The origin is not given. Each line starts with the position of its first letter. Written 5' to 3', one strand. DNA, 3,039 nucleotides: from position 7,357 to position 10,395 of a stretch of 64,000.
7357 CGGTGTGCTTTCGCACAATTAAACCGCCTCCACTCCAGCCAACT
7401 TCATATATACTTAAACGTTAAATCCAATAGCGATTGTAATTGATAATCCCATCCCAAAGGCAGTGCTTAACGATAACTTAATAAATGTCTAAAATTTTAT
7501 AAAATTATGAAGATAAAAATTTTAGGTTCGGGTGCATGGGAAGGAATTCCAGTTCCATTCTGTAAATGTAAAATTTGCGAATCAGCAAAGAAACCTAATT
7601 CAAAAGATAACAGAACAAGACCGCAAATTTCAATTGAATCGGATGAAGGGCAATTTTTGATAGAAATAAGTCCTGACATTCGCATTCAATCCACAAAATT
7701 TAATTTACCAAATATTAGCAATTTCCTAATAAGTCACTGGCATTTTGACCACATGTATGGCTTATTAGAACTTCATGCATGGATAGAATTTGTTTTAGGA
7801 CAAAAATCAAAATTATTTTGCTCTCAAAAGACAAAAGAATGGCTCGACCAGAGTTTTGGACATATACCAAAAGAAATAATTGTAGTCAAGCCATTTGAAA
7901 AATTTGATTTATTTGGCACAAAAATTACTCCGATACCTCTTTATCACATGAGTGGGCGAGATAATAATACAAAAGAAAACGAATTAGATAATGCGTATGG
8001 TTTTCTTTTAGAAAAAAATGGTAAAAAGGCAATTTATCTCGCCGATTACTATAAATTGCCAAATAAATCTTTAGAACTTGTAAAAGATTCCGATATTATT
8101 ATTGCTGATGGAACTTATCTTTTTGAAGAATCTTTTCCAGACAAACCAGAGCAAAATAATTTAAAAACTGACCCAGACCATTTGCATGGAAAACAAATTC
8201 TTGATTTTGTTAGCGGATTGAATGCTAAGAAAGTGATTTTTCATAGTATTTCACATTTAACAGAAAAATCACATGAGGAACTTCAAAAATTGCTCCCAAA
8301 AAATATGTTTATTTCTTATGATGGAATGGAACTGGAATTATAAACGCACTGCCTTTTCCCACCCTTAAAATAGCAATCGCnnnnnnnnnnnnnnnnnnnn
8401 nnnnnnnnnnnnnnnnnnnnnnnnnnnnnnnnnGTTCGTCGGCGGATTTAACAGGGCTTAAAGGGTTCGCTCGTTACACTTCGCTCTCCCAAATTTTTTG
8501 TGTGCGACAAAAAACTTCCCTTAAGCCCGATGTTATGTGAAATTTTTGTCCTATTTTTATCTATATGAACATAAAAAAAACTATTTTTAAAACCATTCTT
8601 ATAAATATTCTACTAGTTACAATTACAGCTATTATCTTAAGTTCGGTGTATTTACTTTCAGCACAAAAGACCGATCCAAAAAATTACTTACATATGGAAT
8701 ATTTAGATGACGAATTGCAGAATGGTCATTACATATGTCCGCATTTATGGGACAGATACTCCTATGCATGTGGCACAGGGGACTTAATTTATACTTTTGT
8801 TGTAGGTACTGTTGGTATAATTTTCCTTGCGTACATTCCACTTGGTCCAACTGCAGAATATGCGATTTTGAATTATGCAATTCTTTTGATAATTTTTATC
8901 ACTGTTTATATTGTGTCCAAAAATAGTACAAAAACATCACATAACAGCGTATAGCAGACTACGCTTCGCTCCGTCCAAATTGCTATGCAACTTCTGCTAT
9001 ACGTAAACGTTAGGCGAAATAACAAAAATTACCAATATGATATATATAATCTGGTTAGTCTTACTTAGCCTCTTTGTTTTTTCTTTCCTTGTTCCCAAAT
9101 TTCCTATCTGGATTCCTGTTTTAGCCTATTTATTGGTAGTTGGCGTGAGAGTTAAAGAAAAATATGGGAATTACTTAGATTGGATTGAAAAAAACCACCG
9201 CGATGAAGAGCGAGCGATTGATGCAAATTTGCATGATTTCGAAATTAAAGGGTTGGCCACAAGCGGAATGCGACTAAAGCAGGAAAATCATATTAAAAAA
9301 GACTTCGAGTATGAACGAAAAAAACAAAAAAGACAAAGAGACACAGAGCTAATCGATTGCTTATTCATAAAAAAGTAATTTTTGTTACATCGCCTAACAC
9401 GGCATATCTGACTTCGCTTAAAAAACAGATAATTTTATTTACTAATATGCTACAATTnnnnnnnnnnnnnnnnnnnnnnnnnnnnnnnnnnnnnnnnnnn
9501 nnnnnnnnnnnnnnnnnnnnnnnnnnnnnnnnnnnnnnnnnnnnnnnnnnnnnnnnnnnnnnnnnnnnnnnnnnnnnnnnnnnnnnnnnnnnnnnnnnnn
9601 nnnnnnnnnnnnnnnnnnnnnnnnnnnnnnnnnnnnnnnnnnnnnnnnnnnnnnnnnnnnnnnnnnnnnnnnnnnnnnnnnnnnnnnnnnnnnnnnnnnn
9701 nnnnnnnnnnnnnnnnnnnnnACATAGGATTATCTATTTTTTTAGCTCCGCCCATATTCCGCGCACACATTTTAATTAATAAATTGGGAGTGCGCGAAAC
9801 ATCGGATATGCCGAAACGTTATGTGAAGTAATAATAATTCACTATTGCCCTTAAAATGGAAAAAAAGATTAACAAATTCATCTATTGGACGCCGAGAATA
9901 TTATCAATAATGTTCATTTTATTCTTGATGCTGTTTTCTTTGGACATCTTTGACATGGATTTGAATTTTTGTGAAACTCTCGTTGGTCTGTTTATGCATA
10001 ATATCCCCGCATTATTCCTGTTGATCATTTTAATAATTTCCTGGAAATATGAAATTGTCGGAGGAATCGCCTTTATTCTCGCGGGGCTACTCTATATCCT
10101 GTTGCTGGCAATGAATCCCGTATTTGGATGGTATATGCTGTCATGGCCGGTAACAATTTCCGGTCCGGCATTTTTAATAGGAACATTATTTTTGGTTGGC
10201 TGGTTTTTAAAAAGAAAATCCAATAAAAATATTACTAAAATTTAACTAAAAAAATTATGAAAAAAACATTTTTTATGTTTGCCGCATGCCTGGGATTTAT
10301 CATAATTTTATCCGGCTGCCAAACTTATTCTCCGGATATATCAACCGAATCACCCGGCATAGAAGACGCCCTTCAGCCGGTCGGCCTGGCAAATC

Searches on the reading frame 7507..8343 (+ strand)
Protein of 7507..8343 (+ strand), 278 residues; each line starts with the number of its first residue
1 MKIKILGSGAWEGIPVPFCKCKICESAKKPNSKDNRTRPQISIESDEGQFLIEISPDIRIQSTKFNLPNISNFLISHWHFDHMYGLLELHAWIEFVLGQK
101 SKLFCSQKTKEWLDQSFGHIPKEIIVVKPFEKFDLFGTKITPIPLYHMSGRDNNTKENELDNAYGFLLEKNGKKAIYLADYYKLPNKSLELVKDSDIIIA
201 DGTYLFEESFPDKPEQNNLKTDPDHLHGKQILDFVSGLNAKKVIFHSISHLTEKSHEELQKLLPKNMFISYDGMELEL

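Call 7: search_protein_families(library=pfam, proteins=[window:7507-8343:+], max_evalue=0.01)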
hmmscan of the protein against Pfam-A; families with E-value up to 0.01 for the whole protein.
window:7507-8343:+ (278 aa): 3 families
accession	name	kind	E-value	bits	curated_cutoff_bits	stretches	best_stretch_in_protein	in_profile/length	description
PF12706.13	Lactamase_B_2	-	1.1e-20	74.5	27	1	50-245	3-197/200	Beta-lactamase superfamily domain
PF00753.33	Lactamase_B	-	0.002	18.5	22.7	1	60-114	34-88/196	Metallo-beta-lactamase superfamily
PF02112.21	PDEase_II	-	0.0022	17.6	23.7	1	56-87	69-100/340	cAMP phosphodiesterases class-II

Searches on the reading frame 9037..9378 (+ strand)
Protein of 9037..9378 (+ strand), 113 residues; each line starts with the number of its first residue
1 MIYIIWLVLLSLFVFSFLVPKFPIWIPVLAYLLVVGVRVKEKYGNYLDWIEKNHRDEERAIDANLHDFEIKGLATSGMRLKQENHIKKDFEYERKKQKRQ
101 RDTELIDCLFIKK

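Call 7: search_protein_families(library=pfam, proteins=[window:9037-9378:+], max_evalue=0.01)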
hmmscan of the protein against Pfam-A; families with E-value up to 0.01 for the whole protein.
window:9037-9378:+ (113 aa): 0 families

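Call 8: search_protein_families(library=ncbifam, proteins=[window:9037-9378:+], max_evalue=0.01)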
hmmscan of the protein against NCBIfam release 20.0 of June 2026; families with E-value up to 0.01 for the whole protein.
window:9037-9378:+ (113 aa): 0 families

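Call 54: search_protein_families(library=phrogs, proteins=[window:9037-9375:+], max_evalue=0.01)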
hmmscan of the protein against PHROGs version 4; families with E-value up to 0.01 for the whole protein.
window:9037-9375:+ (113 aa): 0 families

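Call 79: find_encoding_contigs(protein=window:9037-9378:+, flank=4000, max_places=10)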
Protein window:9037-9378:+ (113 aa): 3 contigs read that carry it; 3 places shown.
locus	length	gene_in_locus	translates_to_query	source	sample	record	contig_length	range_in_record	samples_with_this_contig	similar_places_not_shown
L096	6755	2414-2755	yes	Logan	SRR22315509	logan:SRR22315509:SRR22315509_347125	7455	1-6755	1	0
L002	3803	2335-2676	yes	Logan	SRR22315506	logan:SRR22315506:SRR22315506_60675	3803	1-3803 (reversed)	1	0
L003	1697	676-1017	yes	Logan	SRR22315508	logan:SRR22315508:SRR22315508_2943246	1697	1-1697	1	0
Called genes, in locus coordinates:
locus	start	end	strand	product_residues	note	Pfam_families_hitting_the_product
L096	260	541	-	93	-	-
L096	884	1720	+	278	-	PF23023:Anti-Pycsar_Apyc1, PF12706:Lactamase_B_2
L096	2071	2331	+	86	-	-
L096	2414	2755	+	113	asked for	-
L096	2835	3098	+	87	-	-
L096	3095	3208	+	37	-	-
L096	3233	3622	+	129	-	PF24709:DUF7670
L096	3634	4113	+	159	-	PF03891:DUF333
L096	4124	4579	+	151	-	PF21805:Imm5_like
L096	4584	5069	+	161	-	PF00293:NUDIX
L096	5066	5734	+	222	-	-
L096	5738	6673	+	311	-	PF01073:3Beta_HSD, PF01370:Epimerase, PF02719:Polysacc_synt_2, PF04321:RmlD_sub_bind, PF07993:NAD_binding_4 (faint), PF13460:NAD_binding_10 (weak), PF16363:GDP_Man_Dehyd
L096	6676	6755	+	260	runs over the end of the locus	?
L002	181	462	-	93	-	-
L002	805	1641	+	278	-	PF23023:Anti-Pycsar_Apyc1, PF12706:Lactamase_B_2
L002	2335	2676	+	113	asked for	-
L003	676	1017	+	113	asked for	-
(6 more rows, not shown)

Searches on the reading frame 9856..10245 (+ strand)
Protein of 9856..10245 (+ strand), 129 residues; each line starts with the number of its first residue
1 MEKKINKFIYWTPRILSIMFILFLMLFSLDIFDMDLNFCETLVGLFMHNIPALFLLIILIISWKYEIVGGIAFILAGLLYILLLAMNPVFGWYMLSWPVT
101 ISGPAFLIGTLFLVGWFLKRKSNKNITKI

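Call 8: search_protein_families(library=ncbifam, proteins=[window:9856-10245:+], max_evalue=0.01)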
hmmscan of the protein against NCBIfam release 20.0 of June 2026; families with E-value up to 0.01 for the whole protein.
window:9856-10245:+ (129 aa): 0 families

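Call 54: search_protein_families(library=phrogs, proteins=[window:9856-10242:+], max_evalue=0.01)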
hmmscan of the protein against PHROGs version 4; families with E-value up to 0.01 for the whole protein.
window:9856-10242:+ (129 aa): 0 families

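Call 78: find_encoding_contigs(protein=window:9856-10245:+, flank=4000, max_places=10)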
Protein window:9856-10245:+ (129 aa): 2 contigs read that carry it; 2 places shown.
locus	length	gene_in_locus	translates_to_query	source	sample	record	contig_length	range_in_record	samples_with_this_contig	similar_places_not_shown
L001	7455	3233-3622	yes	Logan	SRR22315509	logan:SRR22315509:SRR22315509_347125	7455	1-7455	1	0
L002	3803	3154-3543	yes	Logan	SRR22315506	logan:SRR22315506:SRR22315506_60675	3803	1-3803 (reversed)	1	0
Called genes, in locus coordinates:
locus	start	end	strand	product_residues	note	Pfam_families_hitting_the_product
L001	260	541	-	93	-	-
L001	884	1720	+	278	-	PF23023:Anti-Pycsar_Apyc1, PF12706:Lactamase_B_2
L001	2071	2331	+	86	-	-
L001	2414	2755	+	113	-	-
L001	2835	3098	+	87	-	-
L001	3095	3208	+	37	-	-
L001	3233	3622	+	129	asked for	PF24709:DUF7670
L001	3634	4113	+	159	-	PF03891:DUF333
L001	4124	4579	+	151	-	PF21805:Imm5_like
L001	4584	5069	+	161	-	PF00293:NUDIX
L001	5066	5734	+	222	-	-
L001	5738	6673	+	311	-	PF01073:3Beta_HSD, PF01370:Epimerase, PF02719:Polysacc_synt_2, PF04321:RmlD_sub_bind, PF07993:NAD_binding_4 (faint), PF13460:NAD_binding_10 (weak), PF16363:GDP_Man_Dehyd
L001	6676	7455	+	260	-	?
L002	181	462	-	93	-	-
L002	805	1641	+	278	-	PF23023:Anti-Pycsar_Apyc1, PF12706:Lactamase_B_2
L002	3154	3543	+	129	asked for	PF24709:DUF7670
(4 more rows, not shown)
